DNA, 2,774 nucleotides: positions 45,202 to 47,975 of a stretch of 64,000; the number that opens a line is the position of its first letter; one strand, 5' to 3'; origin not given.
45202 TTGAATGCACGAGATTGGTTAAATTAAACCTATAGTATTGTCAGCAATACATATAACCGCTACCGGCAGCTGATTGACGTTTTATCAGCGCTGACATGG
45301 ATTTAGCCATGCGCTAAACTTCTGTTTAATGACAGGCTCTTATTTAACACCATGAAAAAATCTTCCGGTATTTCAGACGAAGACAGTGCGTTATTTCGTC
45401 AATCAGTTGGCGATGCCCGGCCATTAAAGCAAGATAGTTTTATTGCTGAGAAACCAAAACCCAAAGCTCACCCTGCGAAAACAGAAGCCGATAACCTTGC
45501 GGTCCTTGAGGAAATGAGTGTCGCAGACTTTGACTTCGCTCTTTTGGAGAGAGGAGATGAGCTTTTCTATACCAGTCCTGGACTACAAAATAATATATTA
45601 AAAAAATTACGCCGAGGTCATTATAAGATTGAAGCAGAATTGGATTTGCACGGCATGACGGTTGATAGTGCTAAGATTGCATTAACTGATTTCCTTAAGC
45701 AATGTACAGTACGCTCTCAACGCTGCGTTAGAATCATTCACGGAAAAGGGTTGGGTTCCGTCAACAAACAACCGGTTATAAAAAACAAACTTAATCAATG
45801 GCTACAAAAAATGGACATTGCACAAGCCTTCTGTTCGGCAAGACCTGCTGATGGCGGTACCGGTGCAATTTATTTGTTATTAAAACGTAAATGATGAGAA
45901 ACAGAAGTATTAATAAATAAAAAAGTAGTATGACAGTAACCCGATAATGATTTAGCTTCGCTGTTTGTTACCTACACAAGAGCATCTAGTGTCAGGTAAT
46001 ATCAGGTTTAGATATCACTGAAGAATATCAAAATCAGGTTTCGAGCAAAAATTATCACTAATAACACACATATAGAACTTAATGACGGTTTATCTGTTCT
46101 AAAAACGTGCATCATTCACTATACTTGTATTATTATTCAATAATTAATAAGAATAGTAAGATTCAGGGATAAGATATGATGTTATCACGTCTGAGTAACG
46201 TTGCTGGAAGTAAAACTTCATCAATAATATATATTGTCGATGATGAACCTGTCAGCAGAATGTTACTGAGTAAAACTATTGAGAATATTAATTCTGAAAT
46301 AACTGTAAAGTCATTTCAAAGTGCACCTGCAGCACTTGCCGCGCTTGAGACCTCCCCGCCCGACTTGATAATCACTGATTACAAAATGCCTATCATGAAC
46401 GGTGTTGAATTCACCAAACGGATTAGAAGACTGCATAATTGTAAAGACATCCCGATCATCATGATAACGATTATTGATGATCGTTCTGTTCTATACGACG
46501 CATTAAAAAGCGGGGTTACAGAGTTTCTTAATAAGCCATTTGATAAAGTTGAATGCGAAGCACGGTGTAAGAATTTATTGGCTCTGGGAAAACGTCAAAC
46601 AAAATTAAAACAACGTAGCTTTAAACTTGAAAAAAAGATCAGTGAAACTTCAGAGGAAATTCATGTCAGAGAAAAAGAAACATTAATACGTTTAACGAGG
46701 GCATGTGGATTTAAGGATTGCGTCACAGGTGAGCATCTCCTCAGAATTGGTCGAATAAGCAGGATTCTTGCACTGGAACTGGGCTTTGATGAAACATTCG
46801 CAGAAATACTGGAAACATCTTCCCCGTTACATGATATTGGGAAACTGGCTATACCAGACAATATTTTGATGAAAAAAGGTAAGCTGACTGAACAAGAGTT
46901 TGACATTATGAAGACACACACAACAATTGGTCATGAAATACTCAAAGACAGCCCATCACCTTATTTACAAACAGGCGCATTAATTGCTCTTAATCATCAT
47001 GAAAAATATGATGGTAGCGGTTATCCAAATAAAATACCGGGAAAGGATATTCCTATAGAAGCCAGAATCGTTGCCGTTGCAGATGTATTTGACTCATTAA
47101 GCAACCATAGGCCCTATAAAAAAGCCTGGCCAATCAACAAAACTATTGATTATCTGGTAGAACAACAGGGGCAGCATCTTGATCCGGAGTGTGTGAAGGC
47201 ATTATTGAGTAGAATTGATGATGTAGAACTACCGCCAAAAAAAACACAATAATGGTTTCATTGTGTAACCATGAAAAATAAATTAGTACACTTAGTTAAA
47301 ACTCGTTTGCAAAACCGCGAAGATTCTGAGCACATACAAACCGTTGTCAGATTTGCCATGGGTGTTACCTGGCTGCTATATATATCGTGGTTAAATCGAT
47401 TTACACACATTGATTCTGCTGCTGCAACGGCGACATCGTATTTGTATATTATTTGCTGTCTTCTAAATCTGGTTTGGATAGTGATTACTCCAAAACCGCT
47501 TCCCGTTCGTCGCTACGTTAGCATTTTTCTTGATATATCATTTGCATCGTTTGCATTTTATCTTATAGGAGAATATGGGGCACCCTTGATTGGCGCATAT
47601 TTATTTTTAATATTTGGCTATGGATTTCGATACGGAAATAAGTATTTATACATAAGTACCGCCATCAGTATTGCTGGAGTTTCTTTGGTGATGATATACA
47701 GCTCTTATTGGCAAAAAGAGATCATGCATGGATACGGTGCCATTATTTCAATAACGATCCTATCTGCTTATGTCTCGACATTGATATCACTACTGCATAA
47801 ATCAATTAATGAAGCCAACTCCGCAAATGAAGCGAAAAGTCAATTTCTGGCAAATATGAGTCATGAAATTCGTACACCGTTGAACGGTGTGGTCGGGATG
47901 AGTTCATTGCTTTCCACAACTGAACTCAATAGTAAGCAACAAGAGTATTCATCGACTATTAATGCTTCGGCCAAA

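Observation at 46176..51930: Complete DSF-family (RpfF/RpfC/RpfG-like) cell-cell signalling locus in a Pseudomonas-like marine-type genome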

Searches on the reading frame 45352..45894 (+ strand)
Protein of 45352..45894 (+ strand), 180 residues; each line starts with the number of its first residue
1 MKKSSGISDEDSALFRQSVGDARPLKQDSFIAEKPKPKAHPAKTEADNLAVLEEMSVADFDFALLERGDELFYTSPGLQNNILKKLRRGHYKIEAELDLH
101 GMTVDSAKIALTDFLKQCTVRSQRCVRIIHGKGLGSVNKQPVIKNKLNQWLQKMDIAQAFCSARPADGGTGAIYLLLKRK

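Call 3: search_protein_families(library=pfam, proteins=[window:45352-45894:+])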
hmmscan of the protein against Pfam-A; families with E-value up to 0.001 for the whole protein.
window:45352-45894:+ (180 aa): 1 family
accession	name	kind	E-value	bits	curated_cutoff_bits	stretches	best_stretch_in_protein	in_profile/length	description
PF01713.27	Smr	-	6.3e-25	87.6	25.7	1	97-178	1-77/77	Smr domain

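Call 4: search_protein_families(library=ncbifam, proteins=[window:45352-45894:+])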
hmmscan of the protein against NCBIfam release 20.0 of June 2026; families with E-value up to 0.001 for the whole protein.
window:45352-45894:+ (180 aa): 3 families
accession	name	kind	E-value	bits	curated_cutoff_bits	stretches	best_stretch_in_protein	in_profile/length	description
NF033154.1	endonuc_SmrA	equivalog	5e-41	140.5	180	1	10-179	1-174/189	DNA endonuclease SmrA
NF003432.0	PRK04946.1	equivalog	6e-28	97.9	128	1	1-178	1-173/181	endonuclease SmrB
TIGR01069.2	mutS2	equivalog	2.9e-12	45.8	400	1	89-172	708-785/790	endonuclease MutS2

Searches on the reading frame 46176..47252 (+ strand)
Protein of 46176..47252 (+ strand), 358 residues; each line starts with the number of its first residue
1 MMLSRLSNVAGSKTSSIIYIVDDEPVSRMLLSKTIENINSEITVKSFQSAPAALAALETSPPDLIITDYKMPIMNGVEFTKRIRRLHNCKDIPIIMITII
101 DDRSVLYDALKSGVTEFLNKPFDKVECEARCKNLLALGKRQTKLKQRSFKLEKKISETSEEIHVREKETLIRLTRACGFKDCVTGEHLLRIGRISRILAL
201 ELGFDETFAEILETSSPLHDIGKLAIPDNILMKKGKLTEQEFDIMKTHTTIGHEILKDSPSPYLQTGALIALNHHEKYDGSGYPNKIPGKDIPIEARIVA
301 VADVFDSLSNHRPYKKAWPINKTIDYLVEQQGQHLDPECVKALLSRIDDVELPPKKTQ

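Call 3: search_protein_families(library=pfam, proteins=[window:46176-47252:+])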
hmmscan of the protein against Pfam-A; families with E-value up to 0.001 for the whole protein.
window:46176-47252:+ (358 aa): 3 families
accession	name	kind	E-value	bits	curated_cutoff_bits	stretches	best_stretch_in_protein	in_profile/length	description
PF13487.12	HD_5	-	3.7e-35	121.6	27.2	1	188-338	18-169/170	HD domain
PF00072.30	Response_reg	-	1.5e-25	89.9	30.2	1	18-128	1-107/111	Response regulator receiver domain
PF01966.28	HD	-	3.5e-20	72.9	22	1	185-306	2-114/116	HD domain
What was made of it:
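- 46176..47252 (+): RpfG-like response regulator: REC (phospho-acceptor D68) plus an HD-GYP c-di-GMP phosphodiesterase domain. Pfam Response_reg 1.5e-25 and HD_5 3.7e-35 (call 3).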

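Call 4: search_protein_families(library=ncbifam, proteins=[window:46176-47252:+])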
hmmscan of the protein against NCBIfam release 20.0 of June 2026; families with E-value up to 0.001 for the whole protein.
window:46176-47252:+ (358 aa): 92 families (the best 25 are shown)
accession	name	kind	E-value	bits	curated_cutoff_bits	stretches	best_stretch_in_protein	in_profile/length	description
NF053512.1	nitric_RR_NosR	exception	2.2e-42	145.5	400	1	20-350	3-357/422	response regulator c-di-GMP phosphodiesterase, NosR family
NF006900.1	PRK09390.1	equivalog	1.5e-19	70.4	255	1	15-160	4-145/203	response regulator FixJ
NF007135.0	PRK09581.1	equivalog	2.4e-18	66.2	474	1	17-163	4-148/457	PleD family two-component system response regulator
TIGR01818.1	ntrC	equivalog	2.7e-18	66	558.6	1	18-144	1-123/463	nitrogen regulation protein NR(I)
TIGR02154.1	PhoB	equivalog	4e-18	65.6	296.2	1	16-168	3-152/226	phosphate regulon transcriptional regulator PhoB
NF045944.1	ResRegRpaBCyano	equivalog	6.2e-16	58.5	330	1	20-146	2-123/229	response regulator transcription factor RpaB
NF009206.0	PRK12555.1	subfamily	1.4e-15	57.1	342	1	18-175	3-160/340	chemotaxis-specific protein-glutamate methyltransferase CheB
NF007969.0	PRK10693.1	equivalog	1.5e-15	57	329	1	17-124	9-112/337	two-component system response regulator RssB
NF008176.1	PRK10923.1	equivalog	2.6e-15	56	620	1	16-152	4-134/469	nitrogen regulation protein NR(I)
NF040689.1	MtrAB_MtrA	equivalog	4.3e-15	55.7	300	1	18-173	1-147/219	MtrAB system response regulator MtrA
NF001965.0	PRK00742.1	subfamily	6.3e-15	55.2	293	1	18-156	6-142/357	chemotaxis-specific protein-glutamate methyltransferase CheB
NF045505.1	RR_RssB_Pseudo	equivalog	4.2e-13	49.1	700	1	13-127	3-113/394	two-component system response regulator RssB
NF041367.1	CheY_Halo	equivalog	4.6e-13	49.6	200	1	19-127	2-106/114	chemotaxis protein CheY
NF053854.1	RespRegPhoBBctds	equivalog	7.3e-13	48.4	270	1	18-171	1-149/225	two-component system response regulator PhoB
NF041734.1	resp_reg_RppA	equivalog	8.5e-13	48.2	250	1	19-167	4-148/229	two-component system response regulator RppA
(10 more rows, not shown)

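Call 7: search_solved_structures(query=window:46176-47252:+, max_evalue=1e-10)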
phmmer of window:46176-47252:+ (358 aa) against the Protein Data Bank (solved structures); distinct sequences matched with E-value up to 1e-10: 26.
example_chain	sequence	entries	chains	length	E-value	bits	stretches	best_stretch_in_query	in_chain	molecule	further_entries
4mcw_A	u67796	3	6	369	7.3e-53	183.1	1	160-350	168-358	Metal dependent phosphohydrolase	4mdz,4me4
5z7c_A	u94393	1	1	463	3.6e-32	115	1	180-347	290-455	3'3'-cGAMP-specific phosphodiesterase 3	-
4r8z_A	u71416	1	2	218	6e-25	91.3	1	178-348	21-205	Cyclic di-GMP phosphodiesterase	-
9g85_A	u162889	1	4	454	3.5e-22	82.2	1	17-147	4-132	Response regulator PleD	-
2wb4_A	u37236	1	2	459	3.6e-22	82.2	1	17-147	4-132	DIGUANYLATE CYCLASE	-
9g86_A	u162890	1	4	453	4.2e-22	82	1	18-147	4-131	Response regulator PleD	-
1w25_A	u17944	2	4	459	4.4e-22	81.9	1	18-147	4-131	STALKED-CELL DIFFERENTIATION CONTROLLING PROTEIN | RESPONSE REGULATOR PLED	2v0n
9xzo_A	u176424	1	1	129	1.5e-17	67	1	18-135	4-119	De novo protein M1X0B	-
9rbz_A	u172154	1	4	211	4.9e-16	62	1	185-344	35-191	HD domain/sensory box protein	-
9rc0_A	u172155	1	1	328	1.4e-15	60.5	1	184-343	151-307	HD domain/sensory box protein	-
3h1g_A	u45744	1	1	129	2.4e-13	53.2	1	17-125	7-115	Chemotaxis protein cheY homolog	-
3gwg_A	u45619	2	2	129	2.4e-13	53.2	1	17-125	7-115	Chemotaxis protein cheY homolog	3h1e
1dc7_A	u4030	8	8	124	2.6e-13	53.1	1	16-130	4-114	NITROGEN REGULATION PROTEIN | NITROGEN REGULATION PROTEIN NR(I) | NTRC RECEIVER DOMAIN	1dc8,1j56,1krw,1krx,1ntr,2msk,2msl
8svz_A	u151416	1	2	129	2.3e-12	49.9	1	17-142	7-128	Two-component response regulator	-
3h1f_A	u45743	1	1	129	3.1e-12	49.5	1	17-125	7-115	Chemotaxis protein cheY homolog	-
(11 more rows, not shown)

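Call 64: search_solved_structures(query=window:46176-47252:+, max_evalue=1e-40, show_alignments=1)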
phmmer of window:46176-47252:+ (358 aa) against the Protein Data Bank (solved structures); distinct sequences matched with E-value up to 1e-40: 1.
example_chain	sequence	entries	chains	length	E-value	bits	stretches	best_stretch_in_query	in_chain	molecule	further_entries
4mcw_A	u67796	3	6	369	7.3e-53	183.1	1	160-350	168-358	Metal dependent phosphohydrolase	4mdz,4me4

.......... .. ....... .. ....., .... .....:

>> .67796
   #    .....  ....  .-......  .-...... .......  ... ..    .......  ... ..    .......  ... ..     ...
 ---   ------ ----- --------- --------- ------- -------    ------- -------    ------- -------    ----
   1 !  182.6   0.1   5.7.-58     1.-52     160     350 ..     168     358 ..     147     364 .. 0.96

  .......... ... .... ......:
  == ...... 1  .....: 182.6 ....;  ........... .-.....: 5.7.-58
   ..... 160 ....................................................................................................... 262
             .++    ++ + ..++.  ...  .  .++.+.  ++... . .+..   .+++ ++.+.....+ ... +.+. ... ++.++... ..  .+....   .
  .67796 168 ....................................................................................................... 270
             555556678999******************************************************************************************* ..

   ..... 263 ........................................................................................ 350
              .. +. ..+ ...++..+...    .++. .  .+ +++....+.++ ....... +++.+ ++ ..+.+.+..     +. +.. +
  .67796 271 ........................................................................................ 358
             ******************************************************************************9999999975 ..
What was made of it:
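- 46176..47252 (+): It matches the HD-GYP phosphodiesterase PmGH (PDB 4mcw) at 7e-53 (calls 7, 64).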

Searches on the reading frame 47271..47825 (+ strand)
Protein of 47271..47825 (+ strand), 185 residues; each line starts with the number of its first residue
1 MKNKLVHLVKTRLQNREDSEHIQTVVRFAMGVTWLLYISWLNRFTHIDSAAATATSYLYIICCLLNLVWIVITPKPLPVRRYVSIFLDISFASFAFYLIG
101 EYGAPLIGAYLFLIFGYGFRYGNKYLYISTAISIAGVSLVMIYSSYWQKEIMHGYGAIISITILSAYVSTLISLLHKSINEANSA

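Call 45: find_homologous_proteins(query=window:47271-47825:+, max_evalue=0.001)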
Query seq(185 aa) (185 aa): 2 proteins with E <= 0.001 among 169 candidates.
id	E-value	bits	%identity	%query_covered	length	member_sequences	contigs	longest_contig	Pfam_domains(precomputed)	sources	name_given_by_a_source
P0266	2.2e-33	133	47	78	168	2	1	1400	-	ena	-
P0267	3.5e-20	90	36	94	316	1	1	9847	PF00512.32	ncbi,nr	ncbi:MAG: hybrid sensor histidine kinase/response regulator, partial [Gammaproteobacteria bacterium]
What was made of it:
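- Tried and rejected: Word-indexed protein search with the kinase input domain (call 45).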

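Call 50: search_protein_families(library=pfam, proteins=[window:47271-47825:+], max_evalue=10)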
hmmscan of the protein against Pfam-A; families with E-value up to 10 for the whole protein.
seq(185 aa): 0 families
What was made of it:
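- On RpfC (DSF sensor hybrid kinase): No topology predictor was available, and no Pfam model exists for this domain (call 50).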

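Call 70: search_protein_representatives(protein=window:47271-47825:+)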
Query: 185 residues. Proteins with E-value up to 0.001 (for the whole library): 1728; up to 1e-10: 813; up to 1e-30: 15. The best 150 are listed.
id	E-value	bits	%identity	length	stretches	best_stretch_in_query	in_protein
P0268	2.1e-46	174.0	49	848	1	8-185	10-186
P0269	8.0e-45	168.9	46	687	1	6-182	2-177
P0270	2.3e-40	154.4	46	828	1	5-185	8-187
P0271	6.2e-40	152.9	28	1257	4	11-185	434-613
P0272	5.4e-38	146.6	35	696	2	4-183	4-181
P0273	2.7e-35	137.8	42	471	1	5-185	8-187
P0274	3.1e-34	134.4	40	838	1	11-185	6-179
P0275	1.9e-33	131.8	42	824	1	10-185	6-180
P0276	2.1e-33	131.7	41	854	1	8-182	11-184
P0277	2.7e-33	131.3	42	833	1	10-184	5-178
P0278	1.7e-32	128.7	46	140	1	7-146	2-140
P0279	2.9e-32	127.9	32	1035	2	8-185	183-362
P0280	2.9e-31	124.7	40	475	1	4-183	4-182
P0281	3.3e-31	124.5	40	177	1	5-174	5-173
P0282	7.0e-31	123.4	40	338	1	11-178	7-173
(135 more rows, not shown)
